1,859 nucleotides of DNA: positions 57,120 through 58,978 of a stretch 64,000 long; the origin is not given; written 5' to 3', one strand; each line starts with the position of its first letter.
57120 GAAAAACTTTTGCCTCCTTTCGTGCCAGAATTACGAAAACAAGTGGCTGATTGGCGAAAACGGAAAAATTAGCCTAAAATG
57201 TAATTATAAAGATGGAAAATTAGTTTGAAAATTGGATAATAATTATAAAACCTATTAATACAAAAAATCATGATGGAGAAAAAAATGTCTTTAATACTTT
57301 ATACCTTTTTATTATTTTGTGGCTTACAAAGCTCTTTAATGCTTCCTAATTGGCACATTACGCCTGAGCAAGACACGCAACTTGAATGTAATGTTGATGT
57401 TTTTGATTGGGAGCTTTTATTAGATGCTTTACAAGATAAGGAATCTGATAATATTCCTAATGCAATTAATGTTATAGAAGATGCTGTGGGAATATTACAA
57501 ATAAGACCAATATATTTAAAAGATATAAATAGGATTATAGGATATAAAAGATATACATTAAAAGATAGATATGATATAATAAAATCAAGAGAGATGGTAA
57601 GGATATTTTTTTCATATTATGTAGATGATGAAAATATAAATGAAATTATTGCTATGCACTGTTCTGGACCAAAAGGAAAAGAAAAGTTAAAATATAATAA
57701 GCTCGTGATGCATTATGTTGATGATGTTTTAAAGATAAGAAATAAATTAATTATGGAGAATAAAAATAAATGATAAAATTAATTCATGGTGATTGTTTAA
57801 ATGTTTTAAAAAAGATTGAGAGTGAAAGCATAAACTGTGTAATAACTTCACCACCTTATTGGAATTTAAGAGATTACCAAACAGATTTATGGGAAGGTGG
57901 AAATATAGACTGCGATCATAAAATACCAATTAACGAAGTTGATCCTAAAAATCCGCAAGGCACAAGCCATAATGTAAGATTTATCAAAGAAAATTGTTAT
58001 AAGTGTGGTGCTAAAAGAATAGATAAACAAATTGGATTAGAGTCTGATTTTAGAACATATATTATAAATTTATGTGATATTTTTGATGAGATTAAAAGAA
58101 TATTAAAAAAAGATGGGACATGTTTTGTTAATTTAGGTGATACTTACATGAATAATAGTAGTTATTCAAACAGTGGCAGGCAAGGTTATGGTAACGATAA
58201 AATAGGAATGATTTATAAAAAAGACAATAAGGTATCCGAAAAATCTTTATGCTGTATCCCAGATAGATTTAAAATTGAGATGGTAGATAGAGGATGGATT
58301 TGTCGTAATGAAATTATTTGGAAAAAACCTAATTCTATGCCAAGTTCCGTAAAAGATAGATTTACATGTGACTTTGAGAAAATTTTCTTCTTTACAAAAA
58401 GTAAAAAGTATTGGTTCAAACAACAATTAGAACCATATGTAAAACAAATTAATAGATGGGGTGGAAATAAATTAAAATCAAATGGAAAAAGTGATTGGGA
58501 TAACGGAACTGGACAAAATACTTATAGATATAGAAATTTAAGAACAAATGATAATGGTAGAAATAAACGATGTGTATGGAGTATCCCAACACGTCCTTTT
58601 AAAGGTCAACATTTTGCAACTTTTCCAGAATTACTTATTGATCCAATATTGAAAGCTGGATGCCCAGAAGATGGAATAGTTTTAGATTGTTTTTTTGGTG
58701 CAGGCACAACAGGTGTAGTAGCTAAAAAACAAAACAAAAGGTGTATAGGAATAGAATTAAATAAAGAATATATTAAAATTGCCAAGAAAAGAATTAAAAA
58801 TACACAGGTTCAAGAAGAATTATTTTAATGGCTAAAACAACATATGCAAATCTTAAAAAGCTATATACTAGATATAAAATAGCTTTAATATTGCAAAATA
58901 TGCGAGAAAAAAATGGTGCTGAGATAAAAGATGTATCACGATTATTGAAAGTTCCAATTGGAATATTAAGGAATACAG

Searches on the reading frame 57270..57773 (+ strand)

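Call 5: search_protein_families(library=pfam, proteins=[window:57270-57773:+], max_evalue=0.1)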
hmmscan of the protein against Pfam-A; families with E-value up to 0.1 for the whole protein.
window:57270-57773:+ (167 aa): 2 families
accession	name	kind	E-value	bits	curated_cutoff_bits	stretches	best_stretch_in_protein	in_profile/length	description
PF10388.15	YkuI_C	-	0.02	15.2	26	1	78-122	105-148/166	EAL-domain associated signalling protein domain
PF01464.25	SLT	-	0.029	14.4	21.3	1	49-99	15-64/117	Transglycosylase SLT domain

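Call 6: search_protein_families(library=padloc, proteins=[window:57270-57773:+], max_evalue=0.1)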
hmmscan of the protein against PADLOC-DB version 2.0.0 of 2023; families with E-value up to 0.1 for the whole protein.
window:57270-57773:+ (167 aa): 0 families

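Call 8: search_protein_families(library=phrogs, proteins=[window:57270-57773:+], max_evalue=0.01)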
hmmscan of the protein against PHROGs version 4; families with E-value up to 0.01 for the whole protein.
window:57270-57773:+ (167 aa): 0 families

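Call 10: search_protein_families(library=ncbifam, proteins=[window:57270-57773:+], max_evalue=0.1)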
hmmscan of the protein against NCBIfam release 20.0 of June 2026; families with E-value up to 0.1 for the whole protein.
window:57270-57773:+ (167 aa): 0 families

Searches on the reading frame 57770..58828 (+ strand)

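Call 5: search_protein_families(library=pfam, proteins=[window:57770-58828:+], max_evalue=0.1)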
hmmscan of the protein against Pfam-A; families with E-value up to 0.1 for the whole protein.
window:57770-58828:+ (352 aa): 8 families
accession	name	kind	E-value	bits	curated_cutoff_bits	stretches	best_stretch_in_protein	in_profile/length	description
PF01555.25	N6_N4_Mtase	-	4.9e-48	164.4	26.7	1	21-340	1-221/221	DNA methylase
PF09445.16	Methyltransf_15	-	1.6e-06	28.2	22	1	303-349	3-49/165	RNA cap guanine-N2 methyltransferase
PF13847.12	Methyltransf_31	-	0.00039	20.6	27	1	303-347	6-53/145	Methyltransferase domain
PF08241.18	Methyltransf_11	-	0.0011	20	21.2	0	310-346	6-42/95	Methyltransferase domain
PF13649.12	Methyltransf_25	-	0.0023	19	27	1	304-347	1-46/97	Methyltransferase domain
PF00059.27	Lectin_C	-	0.019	16.2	22.6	1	230-271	43-85/107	Lectin C-type domain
PF03602.21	Cons_hypoth95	-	0.026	14.6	24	0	301-349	42-91/182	Conserved hypothetical protein 95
PF02086.21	MethyltransfD12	-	0.028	14.6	22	1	301-346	21-67/253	D12 class N6 adenine-specific DNA methyltransferase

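Call 6: search_protein_families(library=padloc, proteins=[window:57770-58828:+], max_evalue=0.1)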
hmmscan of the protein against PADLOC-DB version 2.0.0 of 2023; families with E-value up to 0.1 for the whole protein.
window:57770-58828:+ (352 aa): 66 families (the best 25 are shown)
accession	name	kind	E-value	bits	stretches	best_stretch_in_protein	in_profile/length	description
PDLC03387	MTase_II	-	3.5e-88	293.5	2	84-348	48-280/289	Type II methyltransferase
PDLC03252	MTase_II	-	3.5e-59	198.9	3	84-219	127-262/365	Type II methyltransferase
PDLC03336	MTase_II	-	1.2e-49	167.6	3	82-217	63-186/421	Type II methyltransferase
PDLC03371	MTase_II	-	6.6e-43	145.1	1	2-347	11-257/260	Type II methyltransferase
PDLC03309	MTase_II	-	2.3e-39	133.3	2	4-211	56-248/353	Type II methyltransferase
PDLC03353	MTase_II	-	1.7e-33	114.3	1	1-349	9-255/260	Type II methyltransferase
PDLC03303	MTase_II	-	1e-32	111.5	4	150-217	81-148/668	Type II methyltransferase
PDLC03299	MTase_II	-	4e-30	103.3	2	178-345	105-260/296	Type II methyltransferase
PDLC03216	MTase_II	-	1.9e-27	94.2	3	250-349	154-262/364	Type II methyltransferase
PDLC03316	MTase_II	-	1.1e-24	85.2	3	156-216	115-175/390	Type II methyltransferase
PDLC03738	oMTase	-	1.9e-24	84.1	3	281-347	204-270/376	orphan methyltransferase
PDLC03350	MTase_II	-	1.6e-23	81.6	2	261-348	213-301/312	Type II methyltransferase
PDLC03320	MTase_II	-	2.6e-23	80.6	3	263-346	191-278/289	Type II methyltransferase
PDLC03339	MTase_II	-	2.6e-21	73.8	2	179-345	107-274/399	Type II methyltransferase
PDLC03265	MTase_II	-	2.5e-20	71.2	2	269-344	254-330/333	Type II methyltransferase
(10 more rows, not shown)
